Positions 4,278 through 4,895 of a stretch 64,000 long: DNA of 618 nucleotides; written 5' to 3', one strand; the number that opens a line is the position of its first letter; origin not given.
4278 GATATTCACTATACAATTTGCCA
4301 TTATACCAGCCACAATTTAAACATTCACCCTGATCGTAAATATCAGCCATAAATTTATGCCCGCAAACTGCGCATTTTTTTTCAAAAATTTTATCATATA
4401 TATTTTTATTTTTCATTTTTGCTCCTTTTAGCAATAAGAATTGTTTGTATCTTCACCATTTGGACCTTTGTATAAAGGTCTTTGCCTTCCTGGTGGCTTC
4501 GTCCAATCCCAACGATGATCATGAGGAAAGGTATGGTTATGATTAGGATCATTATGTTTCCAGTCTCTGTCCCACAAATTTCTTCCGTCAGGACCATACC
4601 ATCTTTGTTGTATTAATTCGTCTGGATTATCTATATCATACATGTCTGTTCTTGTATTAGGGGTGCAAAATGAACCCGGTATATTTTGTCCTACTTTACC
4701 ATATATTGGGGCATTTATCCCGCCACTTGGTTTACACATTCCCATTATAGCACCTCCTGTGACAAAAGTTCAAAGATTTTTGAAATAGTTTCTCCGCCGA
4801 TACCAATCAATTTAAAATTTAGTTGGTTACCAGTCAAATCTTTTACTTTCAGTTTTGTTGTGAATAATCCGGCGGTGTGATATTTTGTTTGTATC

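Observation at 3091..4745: Two tandem cassettes of a small His/Trp-rich protein plus an overlapping Zn-ribbon protein: a toxin/immunity-like array I cannot assign to a named family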

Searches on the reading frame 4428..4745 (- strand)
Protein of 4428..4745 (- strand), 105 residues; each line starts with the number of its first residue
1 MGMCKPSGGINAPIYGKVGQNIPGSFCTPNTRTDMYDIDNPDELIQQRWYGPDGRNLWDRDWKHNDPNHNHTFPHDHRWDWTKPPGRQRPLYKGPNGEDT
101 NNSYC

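Call 3: search_protein_families(library=pfam, proteins=[window:4428-4745:-], max_evalue=0.1)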
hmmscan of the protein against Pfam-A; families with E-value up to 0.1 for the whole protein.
window:4428-4745:- (105 aa): 0 families

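Call 4: search_protein_families(library=phrogs, proteins=[window:4428-4745:-], max_evalue=0.01)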
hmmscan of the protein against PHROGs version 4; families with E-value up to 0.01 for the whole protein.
window:4428-4745:- (105 aa): 1 family
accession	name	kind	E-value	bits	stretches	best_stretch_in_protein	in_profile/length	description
phrog_18811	-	moron, auxiliary metabolic gene and host takeover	2.8e-06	27.2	1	21-84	606-669/676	toxin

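Call 5: search_protein_families(library=ncbifam, proteins=[window:4428-4745:-], max_evalue=0.1)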
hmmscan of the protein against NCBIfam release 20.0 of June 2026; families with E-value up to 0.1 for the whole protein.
window:4428-4745:- (105 aa): 0 families

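Call 8: find_homologous_proteins(query=window:4428-4745:-, max_evalue=0.001)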
Query window:4428-4745:- (105 aa): 112 proteins with E <= 0.001 among 113 candidates.
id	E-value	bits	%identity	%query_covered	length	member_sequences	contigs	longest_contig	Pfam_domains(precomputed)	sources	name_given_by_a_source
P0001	2.3e-64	233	91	100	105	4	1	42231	-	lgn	-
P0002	2.2e-60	220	86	100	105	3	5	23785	-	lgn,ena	-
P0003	2.6e-60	220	87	100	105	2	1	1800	-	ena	-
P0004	2.3e-56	207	83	100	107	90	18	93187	-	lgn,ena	-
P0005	1.7e-44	169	72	100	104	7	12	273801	-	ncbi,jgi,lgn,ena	jgi:hypothetical protein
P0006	2.5e-41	158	70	95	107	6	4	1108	-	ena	-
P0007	5.1e-39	151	64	100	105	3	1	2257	-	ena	-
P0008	6.3e-39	151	65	100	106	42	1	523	-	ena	-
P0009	7.3e-37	144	80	73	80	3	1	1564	-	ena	-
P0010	1.3e-35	140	88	65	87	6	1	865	-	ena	-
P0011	4.8e-35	138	63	100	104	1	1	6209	-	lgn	-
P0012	9.8e-35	137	60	100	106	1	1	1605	-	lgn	-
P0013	1.1e-34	137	60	100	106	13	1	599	-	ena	-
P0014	3.2e-33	132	58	100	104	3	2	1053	-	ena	-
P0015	3.5e-33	132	60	100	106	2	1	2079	-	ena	-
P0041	3.2e-27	113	57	98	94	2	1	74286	-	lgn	-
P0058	1.2e-23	101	48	100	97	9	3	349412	-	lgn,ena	-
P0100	4.7e-14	70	46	100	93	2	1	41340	-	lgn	-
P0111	9.3e-11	60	51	62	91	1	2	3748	-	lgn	-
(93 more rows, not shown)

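Call 10: search_dna_similar(query=window:4428-4745:-, collection=phages, mode=protein, max_evalue=0.01, max_rows=30)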
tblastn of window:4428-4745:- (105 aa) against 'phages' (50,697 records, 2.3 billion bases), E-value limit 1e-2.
Records with a match: 15; places in all: 15; records where one place covers at least 80% of the query: 0.
Best place of each record, by identity: <60% 15.
By first word of the organism name: Paenibacillus 15.
By host as written in the record: Paenibacillus larvae 11; Paenibacillus larvae NRRL 2605 4.
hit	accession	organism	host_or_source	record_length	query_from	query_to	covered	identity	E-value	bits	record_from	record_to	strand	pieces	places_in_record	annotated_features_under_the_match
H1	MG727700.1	Paenibacillus phage Tadhana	Paenibacillus larvae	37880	23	89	64%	38.6%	2e-7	53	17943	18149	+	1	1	putative toxin-like protein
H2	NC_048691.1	Paenibacillus phage Tadhana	Paenibacillus larvae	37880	23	89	64%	38.6%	2e-7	53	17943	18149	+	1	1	toxin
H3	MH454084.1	Paenibacillus phage Toothless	Paenibacillus larvae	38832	23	89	64%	38.6%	2e-7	53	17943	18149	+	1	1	putative toxin-like protein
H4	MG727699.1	Paenibacillus phage Pagassa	Paenibacillus larvae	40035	23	89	64%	38.6%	2e-7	53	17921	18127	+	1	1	putative toxin-like protein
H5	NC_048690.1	Paenibacillus phage Pagassa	Paenibacillus larvae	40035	23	89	64%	38.6%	2e-7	53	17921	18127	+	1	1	toxin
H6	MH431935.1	Paenibacillus phage Honeybear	Paenibacillus larvae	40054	23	89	64%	38.6%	2e-7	53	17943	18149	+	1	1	putative toxin-like protein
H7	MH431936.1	Paenibacillus phage Kawika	Paenibacillus larvae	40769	23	89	64%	38.6%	2e-7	53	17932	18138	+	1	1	putative toxin-like protein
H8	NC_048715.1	Paenibacillus phage Kawika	Paenibacillus larvae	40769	23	89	64%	38.6%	2e-7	53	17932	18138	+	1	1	toxin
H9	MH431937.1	Paenibacillus phage Lucielle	Paenibacillus larvae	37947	23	89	64%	38.6%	2e-7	53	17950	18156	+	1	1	putative toxin-like protein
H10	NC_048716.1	Paenibacillus phage Lucielle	Paenibacillus larvae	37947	23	89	64%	38.6%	2e-7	53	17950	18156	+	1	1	toxin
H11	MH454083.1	Paenibacillus phage Saudage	Paenibacillus larvae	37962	23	89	64%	38.6%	2e-7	53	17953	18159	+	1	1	putative toxin-like protein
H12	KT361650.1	Paenibacillus phage Willow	Paenibacillus larvae NRRL 2605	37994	23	89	64%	38.6%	2e-7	53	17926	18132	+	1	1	toxin-like protein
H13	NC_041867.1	Paenibacillus phage Willow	Paenibacillus larvae NRRL 2605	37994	23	89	64%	38.6%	2e-7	53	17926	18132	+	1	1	toxin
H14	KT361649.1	Paenibacillus phage Fern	Paenibacillus larvae NRRL 2605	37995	23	89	64%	38.6%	2e-7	53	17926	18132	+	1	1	toxin-like protein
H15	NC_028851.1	Paenibacillus phage Fern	Paenibacillus larvae NRRL 2605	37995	23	89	64%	38.6%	2e-7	53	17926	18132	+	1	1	toxin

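Call 12: get_annotated_region(hit=H15, flank=6000)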
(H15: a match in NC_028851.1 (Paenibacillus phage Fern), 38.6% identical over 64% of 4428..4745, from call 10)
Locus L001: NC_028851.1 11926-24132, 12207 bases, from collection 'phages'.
description: Paenibacillus phage Fern, complete genome.
organism: Paenibacillus phage Fern (NCBI taxid 1636255)
taxonomy: Viruses; Duplodnaviria; Heunggongvirae; Uroviricota; Caudoviricetes; Fernvirus; Fernvirus fern
host: Paenibacillus larvae NRRL 2605; source: -; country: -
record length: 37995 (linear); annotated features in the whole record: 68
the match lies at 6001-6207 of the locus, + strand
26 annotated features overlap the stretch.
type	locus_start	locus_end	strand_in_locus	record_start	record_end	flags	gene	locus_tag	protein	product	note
CDS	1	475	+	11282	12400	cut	-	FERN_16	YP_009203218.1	minor tail protein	-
CDS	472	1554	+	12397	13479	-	-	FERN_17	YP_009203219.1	virion structural protein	-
CDS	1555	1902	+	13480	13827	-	-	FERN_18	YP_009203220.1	hypothetical protein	-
CDS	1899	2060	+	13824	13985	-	-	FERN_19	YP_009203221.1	hypothetical protein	-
CDS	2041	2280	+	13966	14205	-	-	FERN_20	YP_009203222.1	involved in bacteriocin production or immunity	possible bhlA holin-like protein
CDS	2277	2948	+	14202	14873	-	-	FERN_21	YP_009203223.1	amidase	-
CDS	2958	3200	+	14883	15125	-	-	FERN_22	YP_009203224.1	holin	possible holin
CDS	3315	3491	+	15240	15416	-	-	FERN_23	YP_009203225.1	hypothetical protein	-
CDS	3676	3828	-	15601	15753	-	-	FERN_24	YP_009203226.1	hypothetical protein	-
CDS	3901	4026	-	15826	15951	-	-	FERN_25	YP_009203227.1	hypothetical protein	-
CDS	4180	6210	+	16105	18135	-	-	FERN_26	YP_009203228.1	toxin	-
CDS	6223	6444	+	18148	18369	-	-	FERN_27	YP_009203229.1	hypothetical protein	-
CDS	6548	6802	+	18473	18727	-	-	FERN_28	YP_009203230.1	YolD-like family protein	-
CDS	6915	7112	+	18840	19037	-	-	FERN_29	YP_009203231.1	hypothetical protein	-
CDS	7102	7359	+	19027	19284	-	-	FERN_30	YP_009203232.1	MarR family transcriptional regulator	-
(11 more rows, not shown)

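Call 13: search_solved_structures(query=A1, max_evalue=10, show_alignments=3)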
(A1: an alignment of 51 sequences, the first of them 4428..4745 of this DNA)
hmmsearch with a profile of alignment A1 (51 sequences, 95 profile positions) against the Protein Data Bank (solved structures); distinct sequences matched with E-value up to 10: 0.

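Call 15: search_protein_families(library=pfam, proteins=[L001:4180-6207:+, L001:6223-6441:+], max_evalue=0.01)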
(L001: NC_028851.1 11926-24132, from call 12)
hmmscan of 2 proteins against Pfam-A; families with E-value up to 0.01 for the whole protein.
L001:4180-6207:+ (676 aa): 3 families
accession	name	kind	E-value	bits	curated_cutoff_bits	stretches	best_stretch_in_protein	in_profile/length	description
PF14449.11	PT-TG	-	2.5e-11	43.8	23.5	1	497-555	5-59/68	Pre-toxin TG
PF12128.14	DUF3584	-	0.0014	16.7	31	1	312-455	337-481/1191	Protein of unknown function (DUF3584)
PF10145.14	PhageMin_Tail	-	0.0054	17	33.2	0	356-464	50-160/201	Phage-related minor tail protein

L001:6223-6441:+ (73 aa): 0 families

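Call 20: find_encoding_contigs(protein=P0005, flank=8000, max_places=4)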
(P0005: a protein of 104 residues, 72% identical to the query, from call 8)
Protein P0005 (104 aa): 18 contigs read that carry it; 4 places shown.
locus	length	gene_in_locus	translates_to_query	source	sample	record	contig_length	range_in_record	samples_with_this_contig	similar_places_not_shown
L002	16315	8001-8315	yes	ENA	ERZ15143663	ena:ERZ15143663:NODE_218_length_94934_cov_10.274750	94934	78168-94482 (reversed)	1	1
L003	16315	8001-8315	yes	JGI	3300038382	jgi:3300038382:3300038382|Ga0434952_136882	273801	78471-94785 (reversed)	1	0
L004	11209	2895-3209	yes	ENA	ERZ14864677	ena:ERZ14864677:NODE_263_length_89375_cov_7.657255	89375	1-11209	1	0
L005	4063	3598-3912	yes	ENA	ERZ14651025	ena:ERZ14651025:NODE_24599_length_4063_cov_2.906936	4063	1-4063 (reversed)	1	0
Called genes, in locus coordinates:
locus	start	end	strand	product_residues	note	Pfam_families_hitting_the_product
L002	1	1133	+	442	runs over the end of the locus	PF01171:ATP_bind_3, PF11734:TilS_C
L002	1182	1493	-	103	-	PF01381:HTH_3 (weak)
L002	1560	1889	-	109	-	PF01381:HTH_3, PF13443:HTH_26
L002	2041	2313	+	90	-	-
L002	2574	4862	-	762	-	PF19732:SpoIIE_N, PF07228:SpoIIE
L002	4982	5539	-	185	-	PF00625:Guanylate_kin, PF13238:AAA_18 (weak), PF13671:AAA_33 (faint)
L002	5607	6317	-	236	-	PF01520:Amidase_3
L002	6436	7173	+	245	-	PF14386:DUF4417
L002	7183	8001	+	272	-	-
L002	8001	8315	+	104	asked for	-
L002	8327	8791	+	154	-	PF14206:Cys_rich_CPCC (weak)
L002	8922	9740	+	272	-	-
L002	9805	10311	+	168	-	-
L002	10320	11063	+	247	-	PF04973:NMN_transporter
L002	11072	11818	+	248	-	PF01966:HD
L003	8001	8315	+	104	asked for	-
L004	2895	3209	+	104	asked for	-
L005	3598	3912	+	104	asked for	-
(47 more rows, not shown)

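Call 21: find_encoding_contigs(protein=P0058, flank=8000, max_places=3)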
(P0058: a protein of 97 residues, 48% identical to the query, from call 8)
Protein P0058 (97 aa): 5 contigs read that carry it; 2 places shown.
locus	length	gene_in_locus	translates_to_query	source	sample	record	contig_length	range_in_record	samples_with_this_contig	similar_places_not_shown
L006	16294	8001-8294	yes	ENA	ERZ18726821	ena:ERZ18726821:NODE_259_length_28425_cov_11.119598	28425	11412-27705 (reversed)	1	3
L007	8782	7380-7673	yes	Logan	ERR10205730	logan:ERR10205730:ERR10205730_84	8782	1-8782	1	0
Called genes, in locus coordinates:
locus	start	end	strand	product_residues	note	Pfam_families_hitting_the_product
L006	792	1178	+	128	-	PF13811:DUF4186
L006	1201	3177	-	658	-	-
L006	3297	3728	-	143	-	PF01592:NifU_N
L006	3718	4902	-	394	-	PF00266:Aminotran_5, PF01212:Beta_elim_lyase, PF01041:DegT_DnrJ_EryC1 (weak)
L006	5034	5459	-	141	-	PF02082:Rrf2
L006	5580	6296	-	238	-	PF01520:Amidase_3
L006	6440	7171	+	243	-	PF14386:DUF4417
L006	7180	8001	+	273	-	-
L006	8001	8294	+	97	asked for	-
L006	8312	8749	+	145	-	PF14206:Cys_rich_CPCC (weak)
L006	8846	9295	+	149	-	-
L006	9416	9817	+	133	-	PF00636:Ribonuclease_3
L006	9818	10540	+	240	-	PF08032:SpoU_sub_bind, PF00588:SpoU_methylase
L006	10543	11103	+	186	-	PF04542:Sigma70_r2, PF08281:Sigma70_r4_2, PF00196:GerE, PF13384:HTH_23 (weak)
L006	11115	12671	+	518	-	PF05496:RuvB_N (faint), PF06068:TIP49 (faint), PF13177:DNA_pol3_delta2, PF00004:AAA, PF22608:DNAX_ATPase_lid, PF12169:DNA_pol3_gamma3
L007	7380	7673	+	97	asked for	-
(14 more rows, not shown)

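Call 23: predict_structure(alignment_id=A1)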
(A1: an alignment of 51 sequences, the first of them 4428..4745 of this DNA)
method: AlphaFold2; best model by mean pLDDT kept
length: 105 residues; sequences in the alignment: 51
mean_pLDDT: 88.6   pTM: 0.79
mean pLDDT of the five models: 88.6, 88.4, 88.0, 87.7, 86.6
residues with pLDDT >= 90: 75; 70-90: 23; 50-70: 6; < 50: 1
segments of 3 or more residues with pLDDT < 50: none
pLDDT, mean of each block of 10 residues (from residue 1): 67 92 92 95 94 94 79 90 92 92 86
secondary structure, 60 per line:
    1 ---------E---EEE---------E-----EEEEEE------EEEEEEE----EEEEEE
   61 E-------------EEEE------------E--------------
elements in order: E14-16 E32-37 E44-50 E55-61 E75-78

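Call 27: search_protein_representatives(alignment_id=A1)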
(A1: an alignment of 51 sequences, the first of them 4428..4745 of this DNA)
Query: 51 sequences, 95 profile positions. Proteins with E-value up to 0.001 (for the whole library): 778; up to 1e-10: 180; up to 1e-30: 6. The best 150 are listed.
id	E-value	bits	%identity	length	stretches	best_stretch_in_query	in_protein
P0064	1.6e-36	140.8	-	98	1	1-95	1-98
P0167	9.5e-36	138.4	-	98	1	1-95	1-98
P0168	6.2e-35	135.7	-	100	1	1-95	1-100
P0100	4.6e-33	129.7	-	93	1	1-95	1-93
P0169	4.7e-32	126.5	-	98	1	1-95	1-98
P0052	1.0e-31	125.4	-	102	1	3-95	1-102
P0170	8.6e-30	119.2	-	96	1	3-89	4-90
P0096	1.3e-26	109.1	-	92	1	1-71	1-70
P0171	1.4e-25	105.8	-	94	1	1-93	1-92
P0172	1.9e-25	105.3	-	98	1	2-79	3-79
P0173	3.4e-25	104.5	-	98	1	1-94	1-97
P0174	7.0e-25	103.5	-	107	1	3-86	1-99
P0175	4.4e-23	97.8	-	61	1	3-62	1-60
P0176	5.2e-23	97.5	-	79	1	1-73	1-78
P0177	1.1e-21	93.3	-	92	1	3-95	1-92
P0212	9.2e-15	71.1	-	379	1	13-79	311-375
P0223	7.3e-14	68.2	-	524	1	14-82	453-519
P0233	1.7e-13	67.0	-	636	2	8-82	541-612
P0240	3.2e-13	66.1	-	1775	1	16-79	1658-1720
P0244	4.3e-13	65.7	-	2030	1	17-87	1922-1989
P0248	4.9e-13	65.6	-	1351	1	17-85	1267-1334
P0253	7.6e-13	64.9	-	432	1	15-84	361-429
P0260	1.0e-12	64.5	-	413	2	18-80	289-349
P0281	4.5e-12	62.5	-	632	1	17-84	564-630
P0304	1.8e-11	60.5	-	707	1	18-80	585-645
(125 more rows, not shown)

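Call 28: search_protein_families(library=pfam, proteins=[P0240, P0244, P0248, P0223, P0233, P0281, P0304, P0253, P0212, P0260], max_evalue=0.0001)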
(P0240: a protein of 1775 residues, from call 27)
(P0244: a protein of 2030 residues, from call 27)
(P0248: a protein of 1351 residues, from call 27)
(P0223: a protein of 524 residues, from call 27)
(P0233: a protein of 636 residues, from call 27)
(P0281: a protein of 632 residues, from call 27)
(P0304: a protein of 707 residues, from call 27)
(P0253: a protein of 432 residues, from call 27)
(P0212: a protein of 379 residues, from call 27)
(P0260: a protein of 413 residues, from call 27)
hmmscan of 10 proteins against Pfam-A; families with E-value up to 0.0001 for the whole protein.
P0240 (1775 aa): 3 families
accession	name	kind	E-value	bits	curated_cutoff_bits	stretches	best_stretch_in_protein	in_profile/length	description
PF05593.20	RHS_repeat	-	1.3e-57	191.6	22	4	1239-1271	1-34/38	RHS Repeat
PF15654.11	Tox-WTIP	-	1.6e-14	54.3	25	1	1729-1775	33-79/79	Toxin with a conserved tryptophan and TIP tripeptide motif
PF07833.16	Cu_amine_oxidN1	-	1.1e-05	25.7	24.2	1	1582-1625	16-56/108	Copper amine oxidase N-terminal domain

P0244 (2030 aa): 3 families
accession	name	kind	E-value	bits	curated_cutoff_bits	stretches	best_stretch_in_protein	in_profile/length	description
PF05593.20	RHS_repeat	-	8.4e-26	90.2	22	1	1398-1431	4-37/38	RHS Repeat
PF02018.23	CBM_4_9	-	3.1e-09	37.8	25.9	1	882-1013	1-131/136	Carbohydrate binding domain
PF15654.11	Tox-WTIP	-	6.3e-07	29.9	25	1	1976-2029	16-78/79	Toxin with a conserved tryptophan and TIP tripeptide motif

P0248 (1351 aa): 1 family
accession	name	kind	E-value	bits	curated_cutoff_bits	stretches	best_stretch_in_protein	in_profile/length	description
PF05593.20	RHS_repeat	-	5e-21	75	22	1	600-630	1-31/38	RHS Repeat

P0223 (524 aa): 0 families

P0233 (636 aa): 1 family
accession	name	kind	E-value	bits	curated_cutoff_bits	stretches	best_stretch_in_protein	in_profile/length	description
PF05593.20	RHS_repeat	-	4.7e-33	113.3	22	3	135-172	1-38/38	RHS Repeat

P0281 (632 aa): 1 family
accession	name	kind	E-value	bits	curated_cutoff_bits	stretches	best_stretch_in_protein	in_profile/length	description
PF04740.18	LXG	-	8.8e-24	84.9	26.5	1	8-201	5-199/202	LXG domain of WXG superfamily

P0304 (707 aa): 2 families
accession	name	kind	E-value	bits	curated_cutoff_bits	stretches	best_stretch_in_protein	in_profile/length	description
PF15654.11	Tox-WTIP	-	1.4e-13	51.3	25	1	673-707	45-79/79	Toxin with a conserved tryptophan and TIP tripeptide motif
PF21090.3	P-loop_SecA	-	4e-08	33.6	27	1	13-50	64-101/205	SecA P-loop domain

P0253 (432 aa): 1 family
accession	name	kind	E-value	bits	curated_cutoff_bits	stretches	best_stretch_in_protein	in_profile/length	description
PF04740.18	LXG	-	9.9e-09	35.8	26.5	1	7-177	5-191/202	LXG domain of WXG superfamily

P0212 (379 aa): 0 families

P0260 (413 aa): 0 families

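Call 31: search_protein_families(library=phrogs, proteins=[L001:6223-6441:+, L001:4180-6207:+], max_evalue=0.01)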
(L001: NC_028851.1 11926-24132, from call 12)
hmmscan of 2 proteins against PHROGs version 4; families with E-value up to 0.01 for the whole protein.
L001:6223-6441:+ (73 aa): 1 family
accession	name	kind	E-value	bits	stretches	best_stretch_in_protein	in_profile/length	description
phrog_3711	-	unknown function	1.8e-25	89.9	1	1-73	1-74/77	-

L001:4180-6207:+ (676 aa): 9 families
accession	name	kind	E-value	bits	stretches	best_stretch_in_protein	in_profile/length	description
phrog_18811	-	moron, auxiliary metabolic gene and host takeover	0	1593.7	1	1-676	1-676/676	toxin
phrog_29773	-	unknown function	3.2e-20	73.3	1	10-256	4-262/534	-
phrog_21033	-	unknown function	4.7e-08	33.9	1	613-672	183-240/265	-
phrog_10613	-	tail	0.00012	23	1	343-576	11-165/237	tail length tape measure protein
phrog_3590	-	unknown function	0.00038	21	1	289-448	204-323/481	-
phrog_1204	-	tail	0.00063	18.7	1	322-593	464-641/1483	tail protein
phrog_15808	-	unknown function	0.00066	20.7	0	546-593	26-69/142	-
phrog_5553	-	unknown function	0.0014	19.8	1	379-460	11-92/114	-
phrog_4704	-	tail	0.0085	15.8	0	361-543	3-109/625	tail length tape measure protein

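Call 37: find_encoding_contigs(protein=P0001, flank=8000, max_places=3)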
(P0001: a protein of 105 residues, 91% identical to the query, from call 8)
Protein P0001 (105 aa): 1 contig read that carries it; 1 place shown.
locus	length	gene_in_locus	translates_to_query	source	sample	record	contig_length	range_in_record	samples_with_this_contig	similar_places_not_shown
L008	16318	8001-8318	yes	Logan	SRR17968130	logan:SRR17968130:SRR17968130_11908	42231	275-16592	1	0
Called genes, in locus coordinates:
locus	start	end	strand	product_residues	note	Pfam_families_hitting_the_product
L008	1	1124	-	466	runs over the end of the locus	?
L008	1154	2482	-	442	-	PF01171:ATP_bind_3, PF11734:TilS_C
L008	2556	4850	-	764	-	PF19732:SpoIIE_N, PF07228:SpoIIE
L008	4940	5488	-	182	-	PF00625:Guanylate_kin, PF13238:AAA_18 (weak)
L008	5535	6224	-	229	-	PF01520:Amidase_3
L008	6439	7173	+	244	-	PF14386:DUF4417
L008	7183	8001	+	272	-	-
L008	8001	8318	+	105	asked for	-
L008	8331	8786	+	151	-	PF14206:Cys_rich_CPCC (weak)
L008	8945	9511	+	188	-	PF08239:SH3_3 (weak)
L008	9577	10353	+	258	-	PF19220:Rod_CreS (weak)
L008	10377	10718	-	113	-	-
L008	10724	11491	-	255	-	PF00072:Response_reg, PF08769:Spo0A_C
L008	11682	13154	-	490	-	-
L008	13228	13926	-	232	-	PF00149:Metallophos, PF12850:Metallophos_2 (weak)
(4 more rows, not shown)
